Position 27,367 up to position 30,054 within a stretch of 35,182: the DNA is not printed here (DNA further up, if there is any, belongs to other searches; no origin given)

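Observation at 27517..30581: Orphan three-gene module resembling VirB2/VirB3/VirB4 inside a tailed phage-plasmid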

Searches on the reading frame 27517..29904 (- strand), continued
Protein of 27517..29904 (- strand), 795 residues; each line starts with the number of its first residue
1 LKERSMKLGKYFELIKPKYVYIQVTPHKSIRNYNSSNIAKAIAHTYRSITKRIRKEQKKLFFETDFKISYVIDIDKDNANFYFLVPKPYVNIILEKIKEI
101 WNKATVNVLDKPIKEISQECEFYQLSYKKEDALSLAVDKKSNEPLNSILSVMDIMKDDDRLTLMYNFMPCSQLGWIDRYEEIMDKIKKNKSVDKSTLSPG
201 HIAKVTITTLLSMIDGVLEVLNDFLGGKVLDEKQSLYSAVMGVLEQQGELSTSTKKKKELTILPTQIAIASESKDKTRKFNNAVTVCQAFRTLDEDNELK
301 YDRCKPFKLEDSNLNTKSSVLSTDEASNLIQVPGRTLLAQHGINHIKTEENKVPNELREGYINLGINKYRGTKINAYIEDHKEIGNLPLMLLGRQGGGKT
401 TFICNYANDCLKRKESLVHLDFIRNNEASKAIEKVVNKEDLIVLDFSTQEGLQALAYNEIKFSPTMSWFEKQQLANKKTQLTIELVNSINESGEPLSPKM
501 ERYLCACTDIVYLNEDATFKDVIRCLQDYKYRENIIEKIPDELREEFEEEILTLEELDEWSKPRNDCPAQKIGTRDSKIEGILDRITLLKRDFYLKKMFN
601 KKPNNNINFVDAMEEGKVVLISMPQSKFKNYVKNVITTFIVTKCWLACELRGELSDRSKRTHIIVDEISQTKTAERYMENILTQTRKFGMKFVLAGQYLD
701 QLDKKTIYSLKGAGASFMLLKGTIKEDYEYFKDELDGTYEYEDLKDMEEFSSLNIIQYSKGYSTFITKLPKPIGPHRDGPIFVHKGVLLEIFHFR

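Call 67: search_dna_similar(query=L003:4959-7679:+, collection=phages, mode=protein, max_evalue=0.001, max_rows=40, rows=spread)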
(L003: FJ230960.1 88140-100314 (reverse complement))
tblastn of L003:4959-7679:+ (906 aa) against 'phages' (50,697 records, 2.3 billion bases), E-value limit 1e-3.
Records with a match: 146; places in all: 150; records where one place covers at least 80% of the query: 106.
Best place of each record, by identity: >=99% 4; 95-99% 13; 90-95% 1; <60% 128.
By first word of the organism name: Bacillus 133; Geobacillus 5; Deep-sea 2; Lysinibacillus 2; Alicyclobacillus 1; Brevibacillus 1; Microcystis 1; Clostridium 1.
By host as written in the record: Bacillus subtilis 23; Bacillus cereus 20; Bacillus anthracis Sterne 10; Bacillus subtilis BEST7003 9; - 9; Bacillus anthracis 7; Bacillus thuringiensis 6; Bacillus sp. S4 4; and 31 more.
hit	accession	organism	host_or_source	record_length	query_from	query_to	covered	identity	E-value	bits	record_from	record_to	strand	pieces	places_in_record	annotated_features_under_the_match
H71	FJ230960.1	Bacillus phage SPO1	Bacillus subtilis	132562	1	906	100%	100.0%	0e+0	1808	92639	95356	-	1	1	27.4: gp27.4 | 27.3: gp27.3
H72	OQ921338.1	Bacillus phage SPO1L3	Bacillus subtilis BEST7003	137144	1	906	100%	98.7%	0e+0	1790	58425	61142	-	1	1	hypothetical protein (x2)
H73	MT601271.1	Bacillus phage vB_BsuM-Goe10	Bacillus subtilis Delta6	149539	1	906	100%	98.2%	0e+0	1786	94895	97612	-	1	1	putative P-loop containing nucleoside triphosphate hydrolase | putative plasmid replication-relaxation protein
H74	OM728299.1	Bacillus phage vB_BsuM-Goe19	Bacillus subtilis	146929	1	906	100%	95.8%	0e+0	1754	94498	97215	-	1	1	hypothetical protein (x2)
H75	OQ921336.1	Bacillus phage SPO1L1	Bacillus subtilis BEST7003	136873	1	906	100%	95.5%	0e+0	1748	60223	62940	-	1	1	hypothetical protein (x2)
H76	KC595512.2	Bacillus phage JL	Bacillus cereus BGSC 6E1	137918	6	835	92%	58.1%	0e+0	1004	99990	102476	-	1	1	lipid A export ATP-binding/permease protein Msb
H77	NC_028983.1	Bacillus phage Shanette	Bacillus cereus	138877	6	835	92%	58.1%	0e+0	1004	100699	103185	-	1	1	hypothetical protein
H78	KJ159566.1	Geobacillus phage GBK2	Geobacillus kaustophilus ATCC 8005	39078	20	845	91%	24.8%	4e-33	145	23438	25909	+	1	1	hypothetical protein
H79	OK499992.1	Bacillus phage vB_BanS_Nate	Bacillus anthracis Sterne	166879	11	825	90%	23.4%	4e-37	157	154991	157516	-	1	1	p-loop containing nucleoside triphosphate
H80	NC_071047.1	Bacillus phage vB_BanS_MrDarsey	Bacillus anthracis Sterne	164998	12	825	90%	23.3%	7e-37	157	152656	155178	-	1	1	hypothetical protein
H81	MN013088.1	Bacillus phage vB_BspS_SplendidRed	Bacillus sp.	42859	17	800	87%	24.1%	3e-25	119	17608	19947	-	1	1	putative ATP-binding protein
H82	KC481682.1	Bacillus phage vB_BanS-Tsamsa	Bacillus anthracis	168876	31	825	88%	23.7%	7e-39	163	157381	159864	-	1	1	hypothetical protein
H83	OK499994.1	Bacillus phage vB_BanS_Skywalker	Bacillus anthracis Sterne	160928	11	825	90%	23.0%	4e-36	154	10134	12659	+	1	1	P-loop containing nucleoside triphosphate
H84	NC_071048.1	Bacillus phage vB_BanS_Chewbecca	Bacillus anthracis Sterne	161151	11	825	90%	23.0%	5e-36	154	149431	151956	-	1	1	hypothetical protein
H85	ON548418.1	Bacillus phage vB_BanS-Thrax2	Bacillus anthracis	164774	31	825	88%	23.5%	2e-37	159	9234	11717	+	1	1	type IV secretory system conjugative DNA transfer family protein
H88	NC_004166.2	Bacillus phage SPP1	-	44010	17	790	85%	23.8%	6e-28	128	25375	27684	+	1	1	hypothetical protein (x5)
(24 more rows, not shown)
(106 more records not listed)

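Call 71: get_annotated_region(hit=H88, flank=4000)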
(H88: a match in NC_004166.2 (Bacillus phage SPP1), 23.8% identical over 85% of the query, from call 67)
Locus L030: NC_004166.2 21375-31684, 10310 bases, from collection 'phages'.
description: Bacteriophage SPP1 complete nucleotide sequence.
organism: Bacillus phage SPP1 (NCBI taxid 10724)
taxonomy: Viruses; Duplodnaviria; Heunggongvirae; Uroviricota; Caudoviricetes
host: -; source: -; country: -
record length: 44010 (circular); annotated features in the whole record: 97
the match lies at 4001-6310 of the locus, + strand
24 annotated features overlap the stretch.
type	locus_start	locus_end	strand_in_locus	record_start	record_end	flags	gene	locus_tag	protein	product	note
CDS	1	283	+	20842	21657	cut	-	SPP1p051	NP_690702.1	endolysin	gene 25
CDS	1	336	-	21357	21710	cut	-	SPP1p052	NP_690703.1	hypothetical protein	gene 25.1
CDS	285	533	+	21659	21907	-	-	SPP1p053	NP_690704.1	holin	gene 26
CDS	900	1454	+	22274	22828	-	-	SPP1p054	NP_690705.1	hypothetical protein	gene 27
CDS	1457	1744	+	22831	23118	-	-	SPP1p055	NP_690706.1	hypothetical protein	gene 28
CDS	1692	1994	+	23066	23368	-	-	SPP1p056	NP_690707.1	hypothetical protein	gene 29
CDS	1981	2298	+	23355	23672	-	-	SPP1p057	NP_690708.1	hypothetical protein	gene 29.1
CDS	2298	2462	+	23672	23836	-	-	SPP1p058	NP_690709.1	hypothetical protein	gene 30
CDS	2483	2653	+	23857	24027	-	-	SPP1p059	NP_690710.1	hypothetical protein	gene 30.1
CDS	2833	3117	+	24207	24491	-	-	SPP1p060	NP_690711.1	hypothetical protein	gene 31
CDS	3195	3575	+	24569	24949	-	-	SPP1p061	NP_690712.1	hypothetical protein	gene 31.1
CDS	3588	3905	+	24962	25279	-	-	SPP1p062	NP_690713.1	hypothetical protein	gene 31.2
CDS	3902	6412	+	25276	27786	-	-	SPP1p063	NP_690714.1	hypothetical protein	gene 32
CDS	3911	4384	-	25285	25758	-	-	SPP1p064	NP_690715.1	hypothetical protein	gene 32.1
CDS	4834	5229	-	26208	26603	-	-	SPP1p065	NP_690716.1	hypothetical protein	gene 32.2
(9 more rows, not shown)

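Call 80: find_related_loci(query=A1, collection=viral_contigs, flank=6000)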
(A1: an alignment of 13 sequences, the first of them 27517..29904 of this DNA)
Query A1 (795 aa) in viral_contigs; peptide patterns used: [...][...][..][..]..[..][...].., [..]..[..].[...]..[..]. (x = any residue, [..] = any of these).
392 stretches matched a pattern; 37 encode a relative of the query (tblastn E <= 1e-3); 37 distinct loci.
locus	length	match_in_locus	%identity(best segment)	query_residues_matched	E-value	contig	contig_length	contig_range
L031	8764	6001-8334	70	1-778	0e+0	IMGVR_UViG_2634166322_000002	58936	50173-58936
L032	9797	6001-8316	69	2-770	0e+0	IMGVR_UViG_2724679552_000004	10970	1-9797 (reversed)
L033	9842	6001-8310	69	4-770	0e+0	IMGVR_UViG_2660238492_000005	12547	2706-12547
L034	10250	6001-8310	69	4-770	0e+0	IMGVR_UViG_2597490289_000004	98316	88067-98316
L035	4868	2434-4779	69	2-780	0e+0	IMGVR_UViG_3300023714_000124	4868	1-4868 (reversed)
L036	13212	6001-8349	62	1-773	0e+0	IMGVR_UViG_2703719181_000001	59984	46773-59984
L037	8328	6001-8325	62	2-773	0e+0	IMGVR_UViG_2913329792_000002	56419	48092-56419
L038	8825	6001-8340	62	4-773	0e+0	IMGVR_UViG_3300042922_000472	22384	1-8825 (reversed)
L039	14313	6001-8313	60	4-773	0e+0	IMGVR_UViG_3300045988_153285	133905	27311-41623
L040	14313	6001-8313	60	4-773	0e+0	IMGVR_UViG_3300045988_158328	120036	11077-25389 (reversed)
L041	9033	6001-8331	52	1-773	0e+0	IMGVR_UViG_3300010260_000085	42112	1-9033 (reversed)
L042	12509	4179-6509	51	4-773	0e+0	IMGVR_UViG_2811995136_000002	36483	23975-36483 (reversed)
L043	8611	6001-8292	50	10-773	0e+0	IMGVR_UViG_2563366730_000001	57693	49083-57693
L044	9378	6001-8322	51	2-772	0e+0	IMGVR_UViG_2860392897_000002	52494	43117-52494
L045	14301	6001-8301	52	12-773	0e+0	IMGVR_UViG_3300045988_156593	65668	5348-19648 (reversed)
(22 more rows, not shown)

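Call 92: search_protein_families(library=pfam, proteins=[L001:5295-5714:+, L002:5308-5715:+, L005:5361-5750:+, L007:7341-7754:+, L008:7306-7731:+, L010:7315-7761:+, L013:1404-1844:+, L014:7354-7761:+, L017:7315-7725:+, L018:1843-2262:+], max_evalue=1)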
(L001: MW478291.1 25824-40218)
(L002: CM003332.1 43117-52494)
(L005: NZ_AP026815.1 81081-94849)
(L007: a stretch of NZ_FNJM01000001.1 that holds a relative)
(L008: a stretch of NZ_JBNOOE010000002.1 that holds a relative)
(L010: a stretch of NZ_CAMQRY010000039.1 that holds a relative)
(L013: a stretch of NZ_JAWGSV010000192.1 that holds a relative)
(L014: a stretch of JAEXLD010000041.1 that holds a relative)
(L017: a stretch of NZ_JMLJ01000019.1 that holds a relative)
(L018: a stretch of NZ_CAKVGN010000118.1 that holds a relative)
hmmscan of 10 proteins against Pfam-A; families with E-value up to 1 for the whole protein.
L001:5295-5714:+ (139 aa): 0 families

L002:5308-5715:+ (135 aa): 1 family
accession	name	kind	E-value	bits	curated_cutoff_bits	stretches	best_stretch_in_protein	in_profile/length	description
PF24867.1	DUF7733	-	0.0081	16.4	27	1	63-106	51-94/194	Domain of unknown function (DUF7733)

L005:5361-5750:+ (129 aa): 0 families

L007:7341-7754:+ (137 aa): 1 family
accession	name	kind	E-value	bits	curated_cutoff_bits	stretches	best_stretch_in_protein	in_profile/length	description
PF04956.18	TrbC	-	0.00029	21.4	27.9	1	37-127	9-97/98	TrbC/VIRB2 pilin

L008:7306-7731:+ (141 aa): 0 families

L010:7315-7761:+ (148 aa): 0 families

L013:1404-1844:+ (146 aa): 2 families
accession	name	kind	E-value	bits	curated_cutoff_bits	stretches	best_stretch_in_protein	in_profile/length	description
PF04956.18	TrbC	-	0.012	16.3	27.9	1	47-134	8-95/98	TrbC/VIRB2 pilin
PF06664.17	WLS-like_TM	-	0.07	12.9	28.3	1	67-136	132-203/247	Wntless-like, transmembrane domain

L014:7354-7761:+ (135 aa): 2 families
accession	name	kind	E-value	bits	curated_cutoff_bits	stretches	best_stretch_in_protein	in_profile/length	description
PF02508.19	Rnf-Nqr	-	0.018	15.5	23.8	1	39-129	91-169/174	Rnf-Nqr subunit, membrane protein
PF10642.14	Tom5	-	0.033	14.7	26.1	1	106-131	20-45/46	Mitochondrial import receptor subunit or translocase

L017:7315-7725:+ (136 aa): 0 families

L018:1843-2262:+ (139 aa): 1 family
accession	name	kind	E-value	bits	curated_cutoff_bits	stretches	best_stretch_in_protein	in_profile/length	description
PF09767.14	DUF2053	-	0.061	13.9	27.3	1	44-127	2-83/160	Predicted membrane protein (DUF2053)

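Call 97: search_protein_families(library=pfam, proteins=[L007:6843-7046:+, L030:2833-3117:+, L020:6577-6753:+, L022:6939-7106:+, L006:3842-4048:+, L006:4279-4491:+, L003:3998-4423:+, L003:7672-8496:+], max_evalue=1)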
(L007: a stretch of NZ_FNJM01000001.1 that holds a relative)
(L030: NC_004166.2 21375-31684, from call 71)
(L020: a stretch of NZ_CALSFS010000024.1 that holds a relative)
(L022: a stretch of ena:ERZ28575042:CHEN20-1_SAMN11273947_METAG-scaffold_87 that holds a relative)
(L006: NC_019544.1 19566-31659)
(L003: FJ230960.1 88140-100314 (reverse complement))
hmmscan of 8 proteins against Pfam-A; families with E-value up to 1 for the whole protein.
L007:6843-7046:+ (67 aa): 1 family
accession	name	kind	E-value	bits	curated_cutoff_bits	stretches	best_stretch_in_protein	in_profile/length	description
PF01253.27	SUI1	-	0.055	14.4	25.5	1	4-52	4-52/77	Translation initiation factor SUI1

L030:2833-3117:+ (94 aa): 0 families

L020:6577-6753:+ (58 aa): 0 families

L022:6939-7106:+ (55 aa): 0 families

L006:3842-4048:+ (68 aa): 0 families

L006:4279-4491:+ (70 aa): 0 families

L003:3998-4423:+ (141 aa): 0 families

L003:7672-8496:+ (274 aa): 1 family
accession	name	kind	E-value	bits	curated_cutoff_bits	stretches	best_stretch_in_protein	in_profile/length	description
PF13814.12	Replic_Relax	-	2.9e-12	47.5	25.3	1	42-215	7-183/191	Replication-relaxation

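Call 99: list_cluster_members(proteins=[P0140, P0165, P0180, P0194, P0214, P0228, P0242, P0263, P0277, P0281])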
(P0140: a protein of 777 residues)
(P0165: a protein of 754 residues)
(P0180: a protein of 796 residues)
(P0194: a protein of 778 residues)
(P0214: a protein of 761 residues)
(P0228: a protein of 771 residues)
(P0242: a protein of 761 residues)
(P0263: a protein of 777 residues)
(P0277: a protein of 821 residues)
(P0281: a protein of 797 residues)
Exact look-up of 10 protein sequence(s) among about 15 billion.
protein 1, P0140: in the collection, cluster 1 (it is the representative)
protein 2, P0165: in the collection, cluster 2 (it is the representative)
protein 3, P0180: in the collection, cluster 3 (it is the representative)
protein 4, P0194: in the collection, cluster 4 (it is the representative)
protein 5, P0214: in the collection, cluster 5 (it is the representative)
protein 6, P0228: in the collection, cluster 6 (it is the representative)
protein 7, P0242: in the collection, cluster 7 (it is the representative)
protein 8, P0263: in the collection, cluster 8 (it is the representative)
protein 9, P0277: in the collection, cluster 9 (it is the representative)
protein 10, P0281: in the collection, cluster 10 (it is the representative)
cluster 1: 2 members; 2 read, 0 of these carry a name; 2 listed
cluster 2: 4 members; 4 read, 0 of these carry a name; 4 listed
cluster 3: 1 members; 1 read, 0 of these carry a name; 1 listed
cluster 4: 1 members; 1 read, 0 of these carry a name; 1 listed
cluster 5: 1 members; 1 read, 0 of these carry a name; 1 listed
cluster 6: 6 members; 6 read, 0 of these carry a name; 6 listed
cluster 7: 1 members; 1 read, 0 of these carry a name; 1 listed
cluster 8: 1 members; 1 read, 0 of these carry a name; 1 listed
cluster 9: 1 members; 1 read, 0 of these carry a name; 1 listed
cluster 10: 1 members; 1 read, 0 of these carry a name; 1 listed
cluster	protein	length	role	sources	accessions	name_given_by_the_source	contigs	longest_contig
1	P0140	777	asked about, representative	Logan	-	-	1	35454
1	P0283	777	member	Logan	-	-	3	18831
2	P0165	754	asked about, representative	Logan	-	-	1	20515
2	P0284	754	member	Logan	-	-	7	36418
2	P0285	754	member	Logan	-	-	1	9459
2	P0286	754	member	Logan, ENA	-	-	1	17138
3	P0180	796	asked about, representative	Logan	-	-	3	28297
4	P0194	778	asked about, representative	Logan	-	-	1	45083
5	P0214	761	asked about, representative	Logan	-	-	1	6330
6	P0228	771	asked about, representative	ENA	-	-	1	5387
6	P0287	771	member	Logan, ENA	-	-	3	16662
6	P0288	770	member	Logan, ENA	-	-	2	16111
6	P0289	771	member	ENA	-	-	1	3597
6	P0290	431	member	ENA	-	-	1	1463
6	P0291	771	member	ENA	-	-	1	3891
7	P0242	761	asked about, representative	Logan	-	-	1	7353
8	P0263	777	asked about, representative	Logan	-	-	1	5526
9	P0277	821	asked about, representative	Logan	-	-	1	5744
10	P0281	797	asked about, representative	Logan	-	-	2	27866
